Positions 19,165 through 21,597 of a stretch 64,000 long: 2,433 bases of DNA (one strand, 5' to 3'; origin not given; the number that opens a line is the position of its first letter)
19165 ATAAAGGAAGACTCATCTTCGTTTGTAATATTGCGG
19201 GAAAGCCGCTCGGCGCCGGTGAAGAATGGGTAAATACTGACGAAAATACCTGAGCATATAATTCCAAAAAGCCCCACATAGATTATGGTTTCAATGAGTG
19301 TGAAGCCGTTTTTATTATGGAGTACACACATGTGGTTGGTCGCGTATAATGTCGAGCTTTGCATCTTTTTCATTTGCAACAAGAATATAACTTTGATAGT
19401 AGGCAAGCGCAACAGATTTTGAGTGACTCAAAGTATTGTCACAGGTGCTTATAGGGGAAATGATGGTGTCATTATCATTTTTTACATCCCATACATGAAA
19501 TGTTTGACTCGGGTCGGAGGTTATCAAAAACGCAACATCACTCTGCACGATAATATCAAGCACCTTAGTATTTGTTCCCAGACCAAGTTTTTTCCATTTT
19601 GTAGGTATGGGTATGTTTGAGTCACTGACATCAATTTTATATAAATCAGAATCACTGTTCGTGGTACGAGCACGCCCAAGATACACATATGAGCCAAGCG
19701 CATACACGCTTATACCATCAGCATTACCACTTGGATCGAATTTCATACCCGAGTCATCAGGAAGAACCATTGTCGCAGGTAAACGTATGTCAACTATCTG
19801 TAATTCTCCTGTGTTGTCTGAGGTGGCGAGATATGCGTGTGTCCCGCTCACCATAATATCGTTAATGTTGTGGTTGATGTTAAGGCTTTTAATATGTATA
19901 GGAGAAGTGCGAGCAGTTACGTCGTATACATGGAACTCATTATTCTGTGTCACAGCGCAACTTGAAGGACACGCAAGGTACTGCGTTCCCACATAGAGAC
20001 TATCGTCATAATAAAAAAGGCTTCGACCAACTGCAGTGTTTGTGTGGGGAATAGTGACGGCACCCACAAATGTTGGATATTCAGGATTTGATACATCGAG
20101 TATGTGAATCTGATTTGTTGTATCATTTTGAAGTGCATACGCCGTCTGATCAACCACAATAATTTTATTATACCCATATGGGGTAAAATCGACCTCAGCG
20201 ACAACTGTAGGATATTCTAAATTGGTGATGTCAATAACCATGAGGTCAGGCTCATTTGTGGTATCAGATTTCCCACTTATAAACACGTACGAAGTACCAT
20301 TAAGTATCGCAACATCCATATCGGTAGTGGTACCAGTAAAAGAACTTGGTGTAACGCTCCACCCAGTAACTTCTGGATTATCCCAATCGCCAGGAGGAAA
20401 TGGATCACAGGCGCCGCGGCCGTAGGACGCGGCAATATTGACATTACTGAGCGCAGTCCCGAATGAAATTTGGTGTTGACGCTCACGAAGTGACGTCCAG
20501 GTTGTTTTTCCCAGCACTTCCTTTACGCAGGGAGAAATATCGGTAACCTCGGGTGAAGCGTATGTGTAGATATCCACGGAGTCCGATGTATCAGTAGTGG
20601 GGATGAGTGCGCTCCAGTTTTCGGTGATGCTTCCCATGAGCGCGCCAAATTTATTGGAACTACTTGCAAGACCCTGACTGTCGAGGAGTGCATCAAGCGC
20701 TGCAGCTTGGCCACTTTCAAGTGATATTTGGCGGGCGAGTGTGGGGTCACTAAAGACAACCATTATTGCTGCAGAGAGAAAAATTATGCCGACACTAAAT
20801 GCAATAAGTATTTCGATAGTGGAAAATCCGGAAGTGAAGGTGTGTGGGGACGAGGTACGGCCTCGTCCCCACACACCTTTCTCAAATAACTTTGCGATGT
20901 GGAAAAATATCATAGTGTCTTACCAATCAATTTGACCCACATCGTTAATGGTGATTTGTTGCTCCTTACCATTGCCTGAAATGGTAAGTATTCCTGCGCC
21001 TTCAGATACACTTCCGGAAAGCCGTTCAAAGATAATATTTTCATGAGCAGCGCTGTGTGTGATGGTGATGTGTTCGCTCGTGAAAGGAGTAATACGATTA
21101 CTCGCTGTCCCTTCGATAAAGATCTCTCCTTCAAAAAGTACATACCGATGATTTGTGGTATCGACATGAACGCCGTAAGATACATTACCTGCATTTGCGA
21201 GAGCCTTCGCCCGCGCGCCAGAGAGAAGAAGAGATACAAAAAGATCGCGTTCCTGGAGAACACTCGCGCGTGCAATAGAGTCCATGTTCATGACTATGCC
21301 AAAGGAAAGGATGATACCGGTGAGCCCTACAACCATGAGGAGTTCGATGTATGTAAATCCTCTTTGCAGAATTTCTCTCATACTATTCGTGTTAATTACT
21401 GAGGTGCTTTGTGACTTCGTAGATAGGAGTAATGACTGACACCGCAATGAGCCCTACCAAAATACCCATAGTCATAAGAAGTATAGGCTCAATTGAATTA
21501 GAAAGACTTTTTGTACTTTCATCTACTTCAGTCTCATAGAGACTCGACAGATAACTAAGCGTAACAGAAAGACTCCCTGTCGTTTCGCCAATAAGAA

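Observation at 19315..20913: Type IV pilin-like protein fused to an LVIVD-repeat beta-propeller (possible pilus-tip adhesin)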

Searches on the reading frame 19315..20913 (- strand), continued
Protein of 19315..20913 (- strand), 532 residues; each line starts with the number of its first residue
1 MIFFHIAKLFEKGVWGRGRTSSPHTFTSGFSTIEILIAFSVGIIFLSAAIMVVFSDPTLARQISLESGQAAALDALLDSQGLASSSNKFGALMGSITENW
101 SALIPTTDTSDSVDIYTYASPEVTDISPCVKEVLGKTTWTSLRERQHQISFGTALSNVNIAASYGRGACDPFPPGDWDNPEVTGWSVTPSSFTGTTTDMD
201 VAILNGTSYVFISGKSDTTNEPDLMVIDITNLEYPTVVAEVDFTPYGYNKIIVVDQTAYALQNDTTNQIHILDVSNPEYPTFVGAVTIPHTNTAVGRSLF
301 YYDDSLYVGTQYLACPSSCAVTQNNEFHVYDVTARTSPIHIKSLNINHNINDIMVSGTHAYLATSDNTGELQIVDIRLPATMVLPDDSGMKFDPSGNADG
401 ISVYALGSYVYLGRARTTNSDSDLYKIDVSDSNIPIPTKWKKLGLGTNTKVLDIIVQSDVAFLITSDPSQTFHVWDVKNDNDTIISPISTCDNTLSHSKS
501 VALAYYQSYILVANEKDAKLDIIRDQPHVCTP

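Call 34: find_related_loci(query=A2, collection=genome_contigs, flank=7000)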
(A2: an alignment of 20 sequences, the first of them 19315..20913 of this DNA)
Query A2 (532 aa) in genome_contigs; peptide patterns used: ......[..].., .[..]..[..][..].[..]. (x = any residue, [..] = any of these).
186 stretches matched a pattern; 22 encode a relative of the query (tblastn E <= 1e-3); 22 distinct loci.
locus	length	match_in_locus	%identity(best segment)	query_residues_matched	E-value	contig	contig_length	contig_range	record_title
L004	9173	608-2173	41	24-530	7e-115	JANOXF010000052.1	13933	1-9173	MAG: Candidatus Kaiserbacteria bacterium isolate VAR_35_metabat_256 VAR_35_k141_2344693, whole genome shotgun sequence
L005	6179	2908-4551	37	20-532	3e-93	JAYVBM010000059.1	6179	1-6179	MAG: Candidatus Paceibacterota bacterium isolate GL28_UP_metabat_94 GL28_UP_metabat_94_58, whole genome shotgun sequence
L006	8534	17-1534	35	27-527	2e-87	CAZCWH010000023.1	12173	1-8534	MAG TPA_asm: uncultured Candidatus Saccharibacteria bacterium isolate SRP342105_co2_121 genome assembly, contig: NODE_55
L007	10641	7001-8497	36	29-530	6e-83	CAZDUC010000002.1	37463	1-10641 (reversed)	MAG TPA_asm: uncultured Candidatus Saccharibacteria bacterium isolate SRP286056_co1_642 genome assembly, contig: NODE_11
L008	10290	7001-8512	34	27-530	3e-79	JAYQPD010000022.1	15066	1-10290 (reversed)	MAG: bacterium isolate SD3113_S43.metabat_sens.025 NODE_1058_length_15066_cov_5.61478, whole genome shotgun sequence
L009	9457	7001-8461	35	15-479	4e-78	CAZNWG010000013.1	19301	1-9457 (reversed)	MAG TPA_asm: uncultured Candidatus Saccharibacteria bacterium isolate binchicken_co346_105 genome assembly, contig: NODE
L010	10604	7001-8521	33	26-532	2e-72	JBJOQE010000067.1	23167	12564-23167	MAG: Candidatus Parcubacteria bacterium isolate whiteclaycreek2_2019_sw_WHONDRS-S19S_0038_B_bin.31 scaffold_678032, whol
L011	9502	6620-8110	31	28-527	2e-58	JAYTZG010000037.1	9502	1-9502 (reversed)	MAG: Candidatus Paceibacterota bacterium isolate GFS_6291 GFS_6291_36, whole genome shotgun sequence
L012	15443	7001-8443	29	18-504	2e-52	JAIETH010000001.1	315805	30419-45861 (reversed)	MAG: Patescibacteria group bacterium isolate time.spades.CONCOCT.1kb_028 c_000000000002, whole genome shotgun sequence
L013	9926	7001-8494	33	29-527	5e-51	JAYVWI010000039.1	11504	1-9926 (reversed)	MAG: Candidatus Paceibacterota bacterium isolate GL82_DN_metabat_113 GL82_DN_metabat_113_38, whole genome shotgun sequen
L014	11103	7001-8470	29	29-523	1e-49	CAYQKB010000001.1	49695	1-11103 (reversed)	MAG TPA_asm: uncultured Candidatus Saccharibacteria bacterium isolate SRP193066_co2_439 genome assembly, contig: NODE_25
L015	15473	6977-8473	29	17-530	1e-51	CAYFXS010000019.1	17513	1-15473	MAG TPA_asm: uncultured Candidatus Saccharibacteria bacterium isolate ERP108616_co2_42 genome assembly, contig: NODE_506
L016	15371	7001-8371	26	29-479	1e-26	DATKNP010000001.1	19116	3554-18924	MAG TPA_asm: Candidatus Paceibacterota bacterium isolate SMAG_U14740 k141_772661, whole genome shotgun sequence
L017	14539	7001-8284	25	17-428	9e-23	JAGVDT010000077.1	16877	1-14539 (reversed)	MAG: Candidatus Paceibacterota bacterium isolate WC_15 c_000000061864, whole genome shotgun sequence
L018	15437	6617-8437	32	29-476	2e-21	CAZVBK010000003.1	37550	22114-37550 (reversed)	MAG TPA_asm: uncultured Candidatus Saccharibacteria bacterium isolate SRP286056_co1_117 genome assembly, contig: NODE_11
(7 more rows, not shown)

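Call 50: search_protein_families(library=pfam, proteins=[L018:6608-8623:+, L014:6971-9409:+, L017:9089-11272:+], max_evalue=0.01)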
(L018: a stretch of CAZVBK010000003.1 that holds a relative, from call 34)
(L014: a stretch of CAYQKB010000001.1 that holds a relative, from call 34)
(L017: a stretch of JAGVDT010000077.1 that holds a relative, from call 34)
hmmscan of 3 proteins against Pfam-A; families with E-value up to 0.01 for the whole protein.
L018:6608-8623:+ (671 aa): 2 families
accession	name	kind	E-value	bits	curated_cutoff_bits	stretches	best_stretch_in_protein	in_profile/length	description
PF08309.17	LVIVD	-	7.6e-15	54.4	20.2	1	492-525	7-39/42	LVIVD repeat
PF09826.15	Beta_propel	-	3.8e-05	23.2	22.4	0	390-546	18-126/495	Beta propeller domain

L014:6971-9409:+ (812 aa): 2 families
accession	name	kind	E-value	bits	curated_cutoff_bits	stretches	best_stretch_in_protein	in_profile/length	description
PF08309.17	LVIVD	-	8.6e-13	47.9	20.2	1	380-421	3-40/42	LVIVD repeat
PF07523.18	Big_3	-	0.004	17.8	21.2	0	569-598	38-67/68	Bacterial Ig-like domain (group 3)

L017:9089-11272:+ (727 aa): 1 family
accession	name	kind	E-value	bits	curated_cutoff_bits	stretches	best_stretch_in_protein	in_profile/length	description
PF00092.34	VWA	-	0.00071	20.3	23.8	1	262-438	3-153/174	von Willebrand factor type A domain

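Call 64: fold_search(model_id=the predicted structure, library=pdb)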
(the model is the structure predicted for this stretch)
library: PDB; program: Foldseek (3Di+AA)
matches with E <= 10: 996; with E <= 0.001: 532
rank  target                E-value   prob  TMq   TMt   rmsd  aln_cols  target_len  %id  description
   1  8tl6_B                2.5e-10  1.00  0.43  0.62   5.6       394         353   10  Cryo-EM structure of DDB1deltaB-DDA1-DCAF5 (released 2024-04-03)
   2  6g6o_A                5.3e-10  1.00  0.41  0.64   6.1       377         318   11  Crystal structure of the computationally designed Ika8 protein: crystal packing No.1 in P63 (released 2018-11-28)
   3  5hrm_B                1.5e-09  1.00  0.42  0.45   8.6       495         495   10  Crystal structure of phosphotriesterase from Sphingobium sp. TCM1 (released 2016-07-13)
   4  4i79_B                2.1e-09  1.00  0.44  0.71   5.1       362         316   10  Crystal structure of human NUP43 (released 2013-02-27)
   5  6wnx_G                4.0e-09  1.00  0.46  0.59   4.5       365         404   13  FBXW11-SKP1 in complex with a pSer33/pSer37 Beta-Catenin peptide (released 2020-05-06)
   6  6wnx_D                4.7e-09  1.00  0.46  0.60   4.0       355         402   13  FBXW11-SKP1 in complex with a pSer33/pSer37 Beta-Catenin peptide (released 2020-05-06)
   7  5hrm_A                6.3e-09  1.00  0.41  0.43   8.8       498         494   11  Crystal structure of phosphotriesterase from Sphingobium sp. TCM1 (released 2016-07-13)
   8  6wnx_A                7.4e-09  1.00  0.46  0.58   4.0       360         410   11  FBXW11-SKP1 in complex with a pSer33/pSer37 Beta-Catenin peptide (released 2020-05-06)
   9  7fik_c                9.0e-09  1.00  0.42  0.68   5.4       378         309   10  The cryo-EM structure of the CR subunit from X. laevis NPC (released 2022-11-09)
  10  6m93_A                9.5e-09  1.00  0.47  0.61   3.9       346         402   10  Monophosphorylated pSer33 b-Catenin peptide, b-TrCP/Skp1, NRX-1933 ternary complex (released 2019-04-03)
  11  9ekp_B                1.3e-08  1.00  0.46  0.76   4.1       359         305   12  Crystal structure of WDR55 in complex with XS381774 (released 2025-12-10)
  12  7t1y_B                1.3e-08  1.00  0.38  0.45  13.7       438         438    9  Structure of the Fbw7-Skp1-MycCdegron complex (released 2022-02-16)
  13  3mks_D                1.3e-08  1.00  0.39  0.46  13.7       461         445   11  Crystal Structure of yeast Cdc4/Skp1 in complex with an allosteric inhibitor SCF-I2 (released 2010-07-21)
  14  6m92_A                1.4e-08  1.00  0.47  0.61   3.5       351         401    9  Monophosphorylated pSer33 b-Catenin peptide, b-TrCP/Skp1, NRX-2663 ternary complex (released 2019-04-03)
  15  4imm_B                1.7e-08  1.00  0.39  0.60   6.2       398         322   10  The crystal structure of BamB from Moraxella catarrhalis (released 2014-03-26)
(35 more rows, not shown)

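Call 76: search_protein_families(library=pfam, alignment_id=A7, max_evalue=0.001)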
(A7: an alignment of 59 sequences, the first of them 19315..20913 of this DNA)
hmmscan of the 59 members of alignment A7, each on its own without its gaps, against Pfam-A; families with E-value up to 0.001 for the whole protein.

A. member 1, window:19315-20913:- (532 aa): 2 families
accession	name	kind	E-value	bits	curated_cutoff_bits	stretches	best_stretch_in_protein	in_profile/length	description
PF08309.17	LVIVD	-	5.2e-11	42.2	20.2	0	351-384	5-36/42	LVIVD repeat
PF09826.15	Beta_propel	-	0.00061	19.2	22.4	0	254-367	27-132/495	Beta propeller domain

B. families by the number of members that match (of 59 scanned): 5 families
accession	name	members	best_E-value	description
PF08309.17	LVIVD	47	4.3e-26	LVIVD repeat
PF09826.15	Beta_propel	8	2e-08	Beta propeller domain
PF07963.17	N_methyl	2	0.00013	Prokaryotic N-terminal methylation motif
PF21544.3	PorZ_N_b_propeller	1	6.4e-05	TSS9, PorZ, N-terminal beta-propeller domain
PF11773.13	ComGE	1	0.00027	Competence system putative prepilin ComGE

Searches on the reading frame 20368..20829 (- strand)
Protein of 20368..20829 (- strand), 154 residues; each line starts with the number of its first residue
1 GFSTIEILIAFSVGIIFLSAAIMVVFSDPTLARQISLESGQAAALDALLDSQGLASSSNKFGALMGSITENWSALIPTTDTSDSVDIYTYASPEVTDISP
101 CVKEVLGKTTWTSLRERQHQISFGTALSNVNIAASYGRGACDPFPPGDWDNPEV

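Call 44: search_solved_structures(query=A3, max_evalue=10)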
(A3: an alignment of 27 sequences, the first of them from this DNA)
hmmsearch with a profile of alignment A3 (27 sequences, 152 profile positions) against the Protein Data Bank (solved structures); distinct sequences matched with E-value up to 10: 4.
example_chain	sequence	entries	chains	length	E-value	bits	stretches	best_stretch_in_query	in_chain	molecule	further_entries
6zhi_A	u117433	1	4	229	0.28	14.3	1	44-121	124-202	Heat shock protein 70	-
2wpq_A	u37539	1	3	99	0.47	13.6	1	53-108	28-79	TRIMERIC AUTOTRANSPORTER ADHESIN FRAGMENT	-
6v47_B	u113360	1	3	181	0.48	13.6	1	36-95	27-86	Hemagglutinin HA2 chain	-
7tgg_A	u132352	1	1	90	1.9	11.7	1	1-52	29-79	Geopilin domain 1 protein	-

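Call 48: predict_structure(alignment_id=A3)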
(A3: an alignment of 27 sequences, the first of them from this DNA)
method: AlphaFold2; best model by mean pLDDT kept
length: 154 residues; sequences in the alignment: 27
mean_pLDDT: 83.0   pTM: 0.58
mean pLDDT of the five models: 83.0, 82.1, 80.5, 80.0, 79.7
residues with pLDDT >= 90: 57; 70-90: 74; 50-70: 20; < 50: 3
segments of 3 or more residues with pLDDT < 50: none
pLDDT, mean of each block of 10 residues (from residue 1): 90 95 72 54 86 90 90 75 76 89 92 89 92 86 77 70
secondary structure, 60 per line:
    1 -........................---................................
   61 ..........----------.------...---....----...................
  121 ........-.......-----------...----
elements in order: H2-25 H29-70 E88-90 E94-97 E102-113 E117-128 H130-136

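Call 54: search_protein_representatives(alignment_id=A3)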
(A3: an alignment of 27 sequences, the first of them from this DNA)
Query: 27 sequences, 152 profile positions. Proteins with E-value up to 0.001 (for the whole library): 791; up to 1e-10: 510; up to 1e-30: 33. The best 150 are listed.
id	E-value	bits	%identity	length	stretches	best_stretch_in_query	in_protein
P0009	6.8e-59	214.4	-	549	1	1-152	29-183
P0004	3.0e-56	205.9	-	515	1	1-152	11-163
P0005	3.5e-53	195.9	-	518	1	1-152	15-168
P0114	4.7e-52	192.2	-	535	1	1-152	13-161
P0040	8.7e-51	188.1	-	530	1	1-151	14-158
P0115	1.2e-50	187.6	-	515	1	1-151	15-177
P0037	9.7e-49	181.5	-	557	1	1-151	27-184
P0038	1.5e-48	180.8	-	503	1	1-152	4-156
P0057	2.4e-48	180.2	-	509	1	1-151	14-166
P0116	7.3e-48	178.6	-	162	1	1-145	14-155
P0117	1.2e-47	177.9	-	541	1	1-151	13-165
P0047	6.9e-42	159.2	-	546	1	1-152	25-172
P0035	3.5e-36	140.7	-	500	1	1-152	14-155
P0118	6.7e-35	136.5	-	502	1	1-151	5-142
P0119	7.0e-35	136.5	-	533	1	1-151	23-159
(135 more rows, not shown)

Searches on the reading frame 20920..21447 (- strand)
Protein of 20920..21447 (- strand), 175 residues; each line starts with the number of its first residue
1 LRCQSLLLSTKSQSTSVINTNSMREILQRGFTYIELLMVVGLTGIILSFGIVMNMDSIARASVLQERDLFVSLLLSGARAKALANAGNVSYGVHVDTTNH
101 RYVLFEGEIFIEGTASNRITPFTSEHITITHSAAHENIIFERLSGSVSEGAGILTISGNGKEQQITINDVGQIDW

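Call 5: search_protein_families(library=pfam, proteins=[window:20920-21447:-], max_evalue=1)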
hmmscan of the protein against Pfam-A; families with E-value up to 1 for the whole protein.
window:20920-21447:- (175 aa): 1 family
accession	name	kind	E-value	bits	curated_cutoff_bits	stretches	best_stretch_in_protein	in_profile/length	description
PF07963.17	N_methyl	-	0.036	14.1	21.2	1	28-49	4-25/27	Prokaryotic N-terminal methylation motif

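Call 6: search_protein_families(library=ncbifam, proteins=[window:20920-21447:-], max_evalue=1)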
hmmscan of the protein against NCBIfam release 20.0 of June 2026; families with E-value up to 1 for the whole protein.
window:20920-21447:- (175 aa): 7 families
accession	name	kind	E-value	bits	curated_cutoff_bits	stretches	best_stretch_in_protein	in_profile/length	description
NF040982.1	ComGD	equivalog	2.5e-05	24.7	70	1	28-166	1-126/139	competence type IV pilus minor pilin ComGD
TIGR01708.2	typeII_sec_gspH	equivalog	0.00011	22.3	80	1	28-100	1-70/169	type II secretion system minor pseudopilin GspH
TIGR02532.1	IV_pilin_GFxxxE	domain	0.00089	19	16.3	1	28-50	1-23/24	prepilin-type N-terminal cleavage/methylation domain-containing protein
NF007800.0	PRK10506.1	equivalog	0.004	17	158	1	27-144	7-122/163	prepilin peptidase-dependent protein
NF007862.0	PRK10574.1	equivalog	0.018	15.2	138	1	28-62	4-38/145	prepilin peptidase-dependent pilin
NF041775.1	typeIV_PilA_Myxo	equivalog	0.054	13.5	400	1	28-56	10-38/214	type IV pilin protein PilA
TIGR02596.1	TIGR02596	subfamily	0.13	12.3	70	1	31-65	1-34/196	Verru_Chthon cassette protein D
